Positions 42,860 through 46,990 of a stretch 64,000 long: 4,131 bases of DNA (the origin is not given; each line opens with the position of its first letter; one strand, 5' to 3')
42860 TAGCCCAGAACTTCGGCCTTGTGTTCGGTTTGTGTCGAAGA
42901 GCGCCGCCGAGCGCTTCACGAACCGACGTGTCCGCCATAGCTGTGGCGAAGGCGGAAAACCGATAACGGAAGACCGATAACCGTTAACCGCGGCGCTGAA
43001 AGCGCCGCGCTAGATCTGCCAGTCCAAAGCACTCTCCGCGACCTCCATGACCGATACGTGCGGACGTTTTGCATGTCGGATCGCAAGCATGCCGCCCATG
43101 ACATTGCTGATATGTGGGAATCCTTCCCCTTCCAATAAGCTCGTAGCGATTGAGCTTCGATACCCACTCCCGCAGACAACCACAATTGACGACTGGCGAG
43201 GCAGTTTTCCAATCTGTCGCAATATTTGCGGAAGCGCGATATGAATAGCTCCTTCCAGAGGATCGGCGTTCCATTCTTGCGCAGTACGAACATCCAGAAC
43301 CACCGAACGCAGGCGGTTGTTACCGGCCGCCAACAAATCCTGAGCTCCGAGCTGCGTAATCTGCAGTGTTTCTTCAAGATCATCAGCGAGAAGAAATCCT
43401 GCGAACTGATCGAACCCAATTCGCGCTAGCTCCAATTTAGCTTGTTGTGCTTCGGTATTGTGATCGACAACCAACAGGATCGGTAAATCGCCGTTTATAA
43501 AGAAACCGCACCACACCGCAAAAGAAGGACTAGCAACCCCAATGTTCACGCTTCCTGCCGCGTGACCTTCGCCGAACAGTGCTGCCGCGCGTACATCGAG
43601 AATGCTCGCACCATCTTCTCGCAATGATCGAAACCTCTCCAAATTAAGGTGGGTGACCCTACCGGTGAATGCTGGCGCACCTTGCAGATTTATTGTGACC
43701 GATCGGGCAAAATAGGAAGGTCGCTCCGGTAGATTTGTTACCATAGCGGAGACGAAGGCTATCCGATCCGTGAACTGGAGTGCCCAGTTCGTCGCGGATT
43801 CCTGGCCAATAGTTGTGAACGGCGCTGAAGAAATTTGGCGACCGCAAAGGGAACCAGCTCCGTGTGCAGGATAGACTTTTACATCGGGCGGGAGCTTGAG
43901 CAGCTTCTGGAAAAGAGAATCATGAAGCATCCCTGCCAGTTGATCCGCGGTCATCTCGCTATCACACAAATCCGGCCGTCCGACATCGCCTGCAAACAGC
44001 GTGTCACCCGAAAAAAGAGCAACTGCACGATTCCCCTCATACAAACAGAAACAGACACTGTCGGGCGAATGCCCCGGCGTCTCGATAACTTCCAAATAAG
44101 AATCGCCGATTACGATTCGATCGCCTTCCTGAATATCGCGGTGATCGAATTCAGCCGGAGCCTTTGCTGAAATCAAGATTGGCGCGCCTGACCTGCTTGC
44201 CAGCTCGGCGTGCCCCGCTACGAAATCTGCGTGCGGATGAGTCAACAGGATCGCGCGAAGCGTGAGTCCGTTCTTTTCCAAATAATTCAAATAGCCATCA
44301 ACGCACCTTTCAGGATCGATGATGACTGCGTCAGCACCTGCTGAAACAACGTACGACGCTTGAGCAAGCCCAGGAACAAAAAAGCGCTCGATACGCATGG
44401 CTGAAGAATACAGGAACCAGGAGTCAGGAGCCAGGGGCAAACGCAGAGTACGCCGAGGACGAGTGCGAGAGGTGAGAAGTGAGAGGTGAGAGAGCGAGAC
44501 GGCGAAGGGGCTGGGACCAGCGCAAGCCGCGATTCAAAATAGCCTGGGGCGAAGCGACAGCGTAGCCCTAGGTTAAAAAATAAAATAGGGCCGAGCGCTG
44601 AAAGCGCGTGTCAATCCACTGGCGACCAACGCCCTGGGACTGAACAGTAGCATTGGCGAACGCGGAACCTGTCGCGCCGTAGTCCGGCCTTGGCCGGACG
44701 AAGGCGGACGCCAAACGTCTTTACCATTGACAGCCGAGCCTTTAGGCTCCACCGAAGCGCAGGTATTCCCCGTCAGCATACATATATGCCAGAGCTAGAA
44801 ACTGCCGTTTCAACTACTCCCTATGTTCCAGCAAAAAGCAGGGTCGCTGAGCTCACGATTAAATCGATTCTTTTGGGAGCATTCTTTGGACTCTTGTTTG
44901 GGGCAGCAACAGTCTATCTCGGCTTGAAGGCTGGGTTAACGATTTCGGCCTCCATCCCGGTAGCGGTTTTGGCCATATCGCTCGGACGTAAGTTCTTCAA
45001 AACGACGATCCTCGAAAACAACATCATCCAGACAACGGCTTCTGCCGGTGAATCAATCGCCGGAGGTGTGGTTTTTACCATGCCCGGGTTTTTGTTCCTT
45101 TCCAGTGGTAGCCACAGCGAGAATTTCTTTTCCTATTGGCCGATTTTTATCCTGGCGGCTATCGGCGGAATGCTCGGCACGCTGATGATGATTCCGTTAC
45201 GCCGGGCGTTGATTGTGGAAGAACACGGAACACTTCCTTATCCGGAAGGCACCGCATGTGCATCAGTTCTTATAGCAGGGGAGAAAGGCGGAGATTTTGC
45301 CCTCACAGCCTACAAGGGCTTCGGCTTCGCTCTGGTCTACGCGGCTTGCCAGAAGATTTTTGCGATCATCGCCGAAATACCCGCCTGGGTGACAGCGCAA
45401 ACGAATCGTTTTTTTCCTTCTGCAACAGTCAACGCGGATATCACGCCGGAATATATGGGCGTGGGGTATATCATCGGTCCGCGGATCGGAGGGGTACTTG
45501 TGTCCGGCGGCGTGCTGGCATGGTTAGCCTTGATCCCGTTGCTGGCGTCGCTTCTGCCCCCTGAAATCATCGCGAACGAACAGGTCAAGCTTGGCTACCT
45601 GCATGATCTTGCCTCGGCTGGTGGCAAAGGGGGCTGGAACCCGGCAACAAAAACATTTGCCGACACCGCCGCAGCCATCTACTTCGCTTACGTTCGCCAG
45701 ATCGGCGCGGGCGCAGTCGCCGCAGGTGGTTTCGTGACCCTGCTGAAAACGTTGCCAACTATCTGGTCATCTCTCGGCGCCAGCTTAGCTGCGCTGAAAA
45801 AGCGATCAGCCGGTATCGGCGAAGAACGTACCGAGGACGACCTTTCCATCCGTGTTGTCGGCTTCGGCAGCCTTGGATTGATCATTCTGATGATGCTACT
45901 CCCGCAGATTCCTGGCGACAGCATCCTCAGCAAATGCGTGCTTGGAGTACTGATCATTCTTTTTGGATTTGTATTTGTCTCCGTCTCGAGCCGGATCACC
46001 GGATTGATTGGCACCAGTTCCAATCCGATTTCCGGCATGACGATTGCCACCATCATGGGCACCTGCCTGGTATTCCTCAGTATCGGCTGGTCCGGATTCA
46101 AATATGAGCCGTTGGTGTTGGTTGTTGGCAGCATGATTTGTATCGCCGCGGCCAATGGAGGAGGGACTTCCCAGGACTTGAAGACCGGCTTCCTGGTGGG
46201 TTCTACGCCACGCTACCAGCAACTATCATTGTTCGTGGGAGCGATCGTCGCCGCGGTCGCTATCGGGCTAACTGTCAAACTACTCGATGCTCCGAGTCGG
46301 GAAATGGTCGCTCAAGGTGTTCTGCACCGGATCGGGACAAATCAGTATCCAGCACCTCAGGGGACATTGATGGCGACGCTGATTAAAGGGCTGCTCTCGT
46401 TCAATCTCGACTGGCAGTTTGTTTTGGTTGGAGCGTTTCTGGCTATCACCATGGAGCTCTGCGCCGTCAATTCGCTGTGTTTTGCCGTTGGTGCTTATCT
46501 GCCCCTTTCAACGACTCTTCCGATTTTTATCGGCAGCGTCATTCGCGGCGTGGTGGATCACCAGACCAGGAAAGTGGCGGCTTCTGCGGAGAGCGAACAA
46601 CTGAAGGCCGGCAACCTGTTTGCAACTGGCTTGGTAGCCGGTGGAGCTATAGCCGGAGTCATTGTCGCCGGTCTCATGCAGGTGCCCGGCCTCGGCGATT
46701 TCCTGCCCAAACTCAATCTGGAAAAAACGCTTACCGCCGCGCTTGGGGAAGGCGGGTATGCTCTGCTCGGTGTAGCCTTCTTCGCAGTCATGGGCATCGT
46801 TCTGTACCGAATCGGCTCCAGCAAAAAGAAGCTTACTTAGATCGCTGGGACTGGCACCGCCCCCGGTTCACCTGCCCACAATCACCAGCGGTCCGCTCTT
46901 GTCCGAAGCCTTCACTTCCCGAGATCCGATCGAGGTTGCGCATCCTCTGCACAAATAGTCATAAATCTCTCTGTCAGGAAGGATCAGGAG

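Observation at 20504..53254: Dispersed REP-like element: a perfect 27-mer at three loci plus variants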

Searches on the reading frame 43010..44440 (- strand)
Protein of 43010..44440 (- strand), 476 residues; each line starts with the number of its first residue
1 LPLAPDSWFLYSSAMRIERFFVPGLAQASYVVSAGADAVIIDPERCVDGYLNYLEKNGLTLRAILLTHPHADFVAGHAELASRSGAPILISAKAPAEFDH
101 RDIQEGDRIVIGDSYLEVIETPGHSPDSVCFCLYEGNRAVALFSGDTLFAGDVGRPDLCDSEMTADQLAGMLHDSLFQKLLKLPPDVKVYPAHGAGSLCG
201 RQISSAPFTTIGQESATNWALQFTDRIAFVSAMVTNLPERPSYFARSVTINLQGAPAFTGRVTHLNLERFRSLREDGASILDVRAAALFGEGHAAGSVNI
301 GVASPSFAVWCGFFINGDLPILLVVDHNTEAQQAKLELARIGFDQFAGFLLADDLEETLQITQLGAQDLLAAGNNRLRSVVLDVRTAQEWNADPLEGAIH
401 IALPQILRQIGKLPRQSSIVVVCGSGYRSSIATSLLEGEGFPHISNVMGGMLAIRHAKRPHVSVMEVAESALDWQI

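Call 24: search_protein_families(library=pfam, proteins=[window:43010-44440:-], max_evalue=0.01)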
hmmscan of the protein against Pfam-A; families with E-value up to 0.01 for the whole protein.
window:43010-44440:- (476 aa): 2 families
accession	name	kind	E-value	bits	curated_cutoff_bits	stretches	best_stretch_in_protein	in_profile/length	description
PF00581.25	Rhodanese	-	6.4e-18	65.5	22.2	2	370-454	5-99/102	Rhodanese-like domain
PF00753.33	Lactamase_B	-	9.1e-18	65.3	22.7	1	24-193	3-196/196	Metallo-beta-lactamase superfamily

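Call 59: find_encoding_contigs(protein=window:43010-44440:-, flank=3000, max_places=10)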
Protein window:43010-44440:- (476 aa): no gene with exactly this product is on record in the collection.
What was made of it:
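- Tried and rejected: Exact look-up of the 476-aa neighbour of copy C. The protein is not on record (call 59).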

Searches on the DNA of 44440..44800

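Call 25: search_rna_families(source=window, start=44440, end=44800, threshold=evalue, max_evalue=10)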
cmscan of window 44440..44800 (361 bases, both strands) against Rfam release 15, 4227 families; matches with E-value up to 10: 2.
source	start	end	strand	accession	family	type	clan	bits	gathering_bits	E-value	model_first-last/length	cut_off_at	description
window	44519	44572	-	RF01687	Acido-Lenti-1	Gene; sRNA;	-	24.7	37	0.0011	1-46/46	no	Acido-Lenti-1 RNA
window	44619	44645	+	RF01323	CRISPR-DR10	Gene; CRISPR;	-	15.4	39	1.1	1-37/37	no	CRISPR RNA direct repeat element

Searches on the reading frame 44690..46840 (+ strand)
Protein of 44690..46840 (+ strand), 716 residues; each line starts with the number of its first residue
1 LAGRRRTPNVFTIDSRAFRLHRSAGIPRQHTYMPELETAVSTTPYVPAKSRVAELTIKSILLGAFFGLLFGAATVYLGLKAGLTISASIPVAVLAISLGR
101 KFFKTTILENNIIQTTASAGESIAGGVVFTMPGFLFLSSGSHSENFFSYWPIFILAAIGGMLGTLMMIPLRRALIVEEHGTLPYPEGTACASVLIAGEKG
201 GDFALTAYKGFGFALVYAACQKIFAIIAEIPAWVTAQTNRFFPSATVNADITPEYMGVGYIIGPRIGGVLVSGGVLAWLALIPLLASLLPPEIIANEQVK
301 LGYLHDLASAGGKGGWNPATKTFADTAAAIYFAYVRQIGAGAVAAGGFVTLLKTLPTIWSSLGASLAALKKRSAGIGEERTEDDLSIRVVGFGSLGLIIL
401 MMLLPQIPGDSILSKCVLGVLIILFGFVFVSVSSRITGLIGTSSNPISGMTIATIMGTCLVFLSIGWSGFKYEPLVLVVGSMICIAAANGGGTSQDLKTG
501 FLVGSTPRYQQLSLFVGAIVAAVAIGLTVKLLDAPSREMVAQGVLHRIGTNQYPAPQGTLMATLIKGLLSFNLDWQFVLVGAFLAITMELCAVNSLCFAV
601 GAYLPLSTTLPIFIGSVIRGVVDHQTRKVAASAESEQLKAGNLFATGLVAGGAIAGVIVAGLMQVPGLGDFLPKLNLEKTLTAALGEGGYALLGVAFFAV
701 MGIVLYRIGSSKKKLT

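Call 24: search_protein_families(library=pfam, proteins=[window:44690-46840:+], max_evalue=0.01)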
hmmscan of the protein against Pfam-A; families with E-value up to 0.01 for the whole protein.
window:44690-46840:+ (716 aa): 1 family
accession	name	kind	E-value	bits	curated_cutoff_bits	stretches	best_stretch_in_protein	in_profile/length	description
PF03169.20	OPT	-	1.6e-77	262.1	25.8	1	54-662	1-622/623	OPT oligopeptide transporter protein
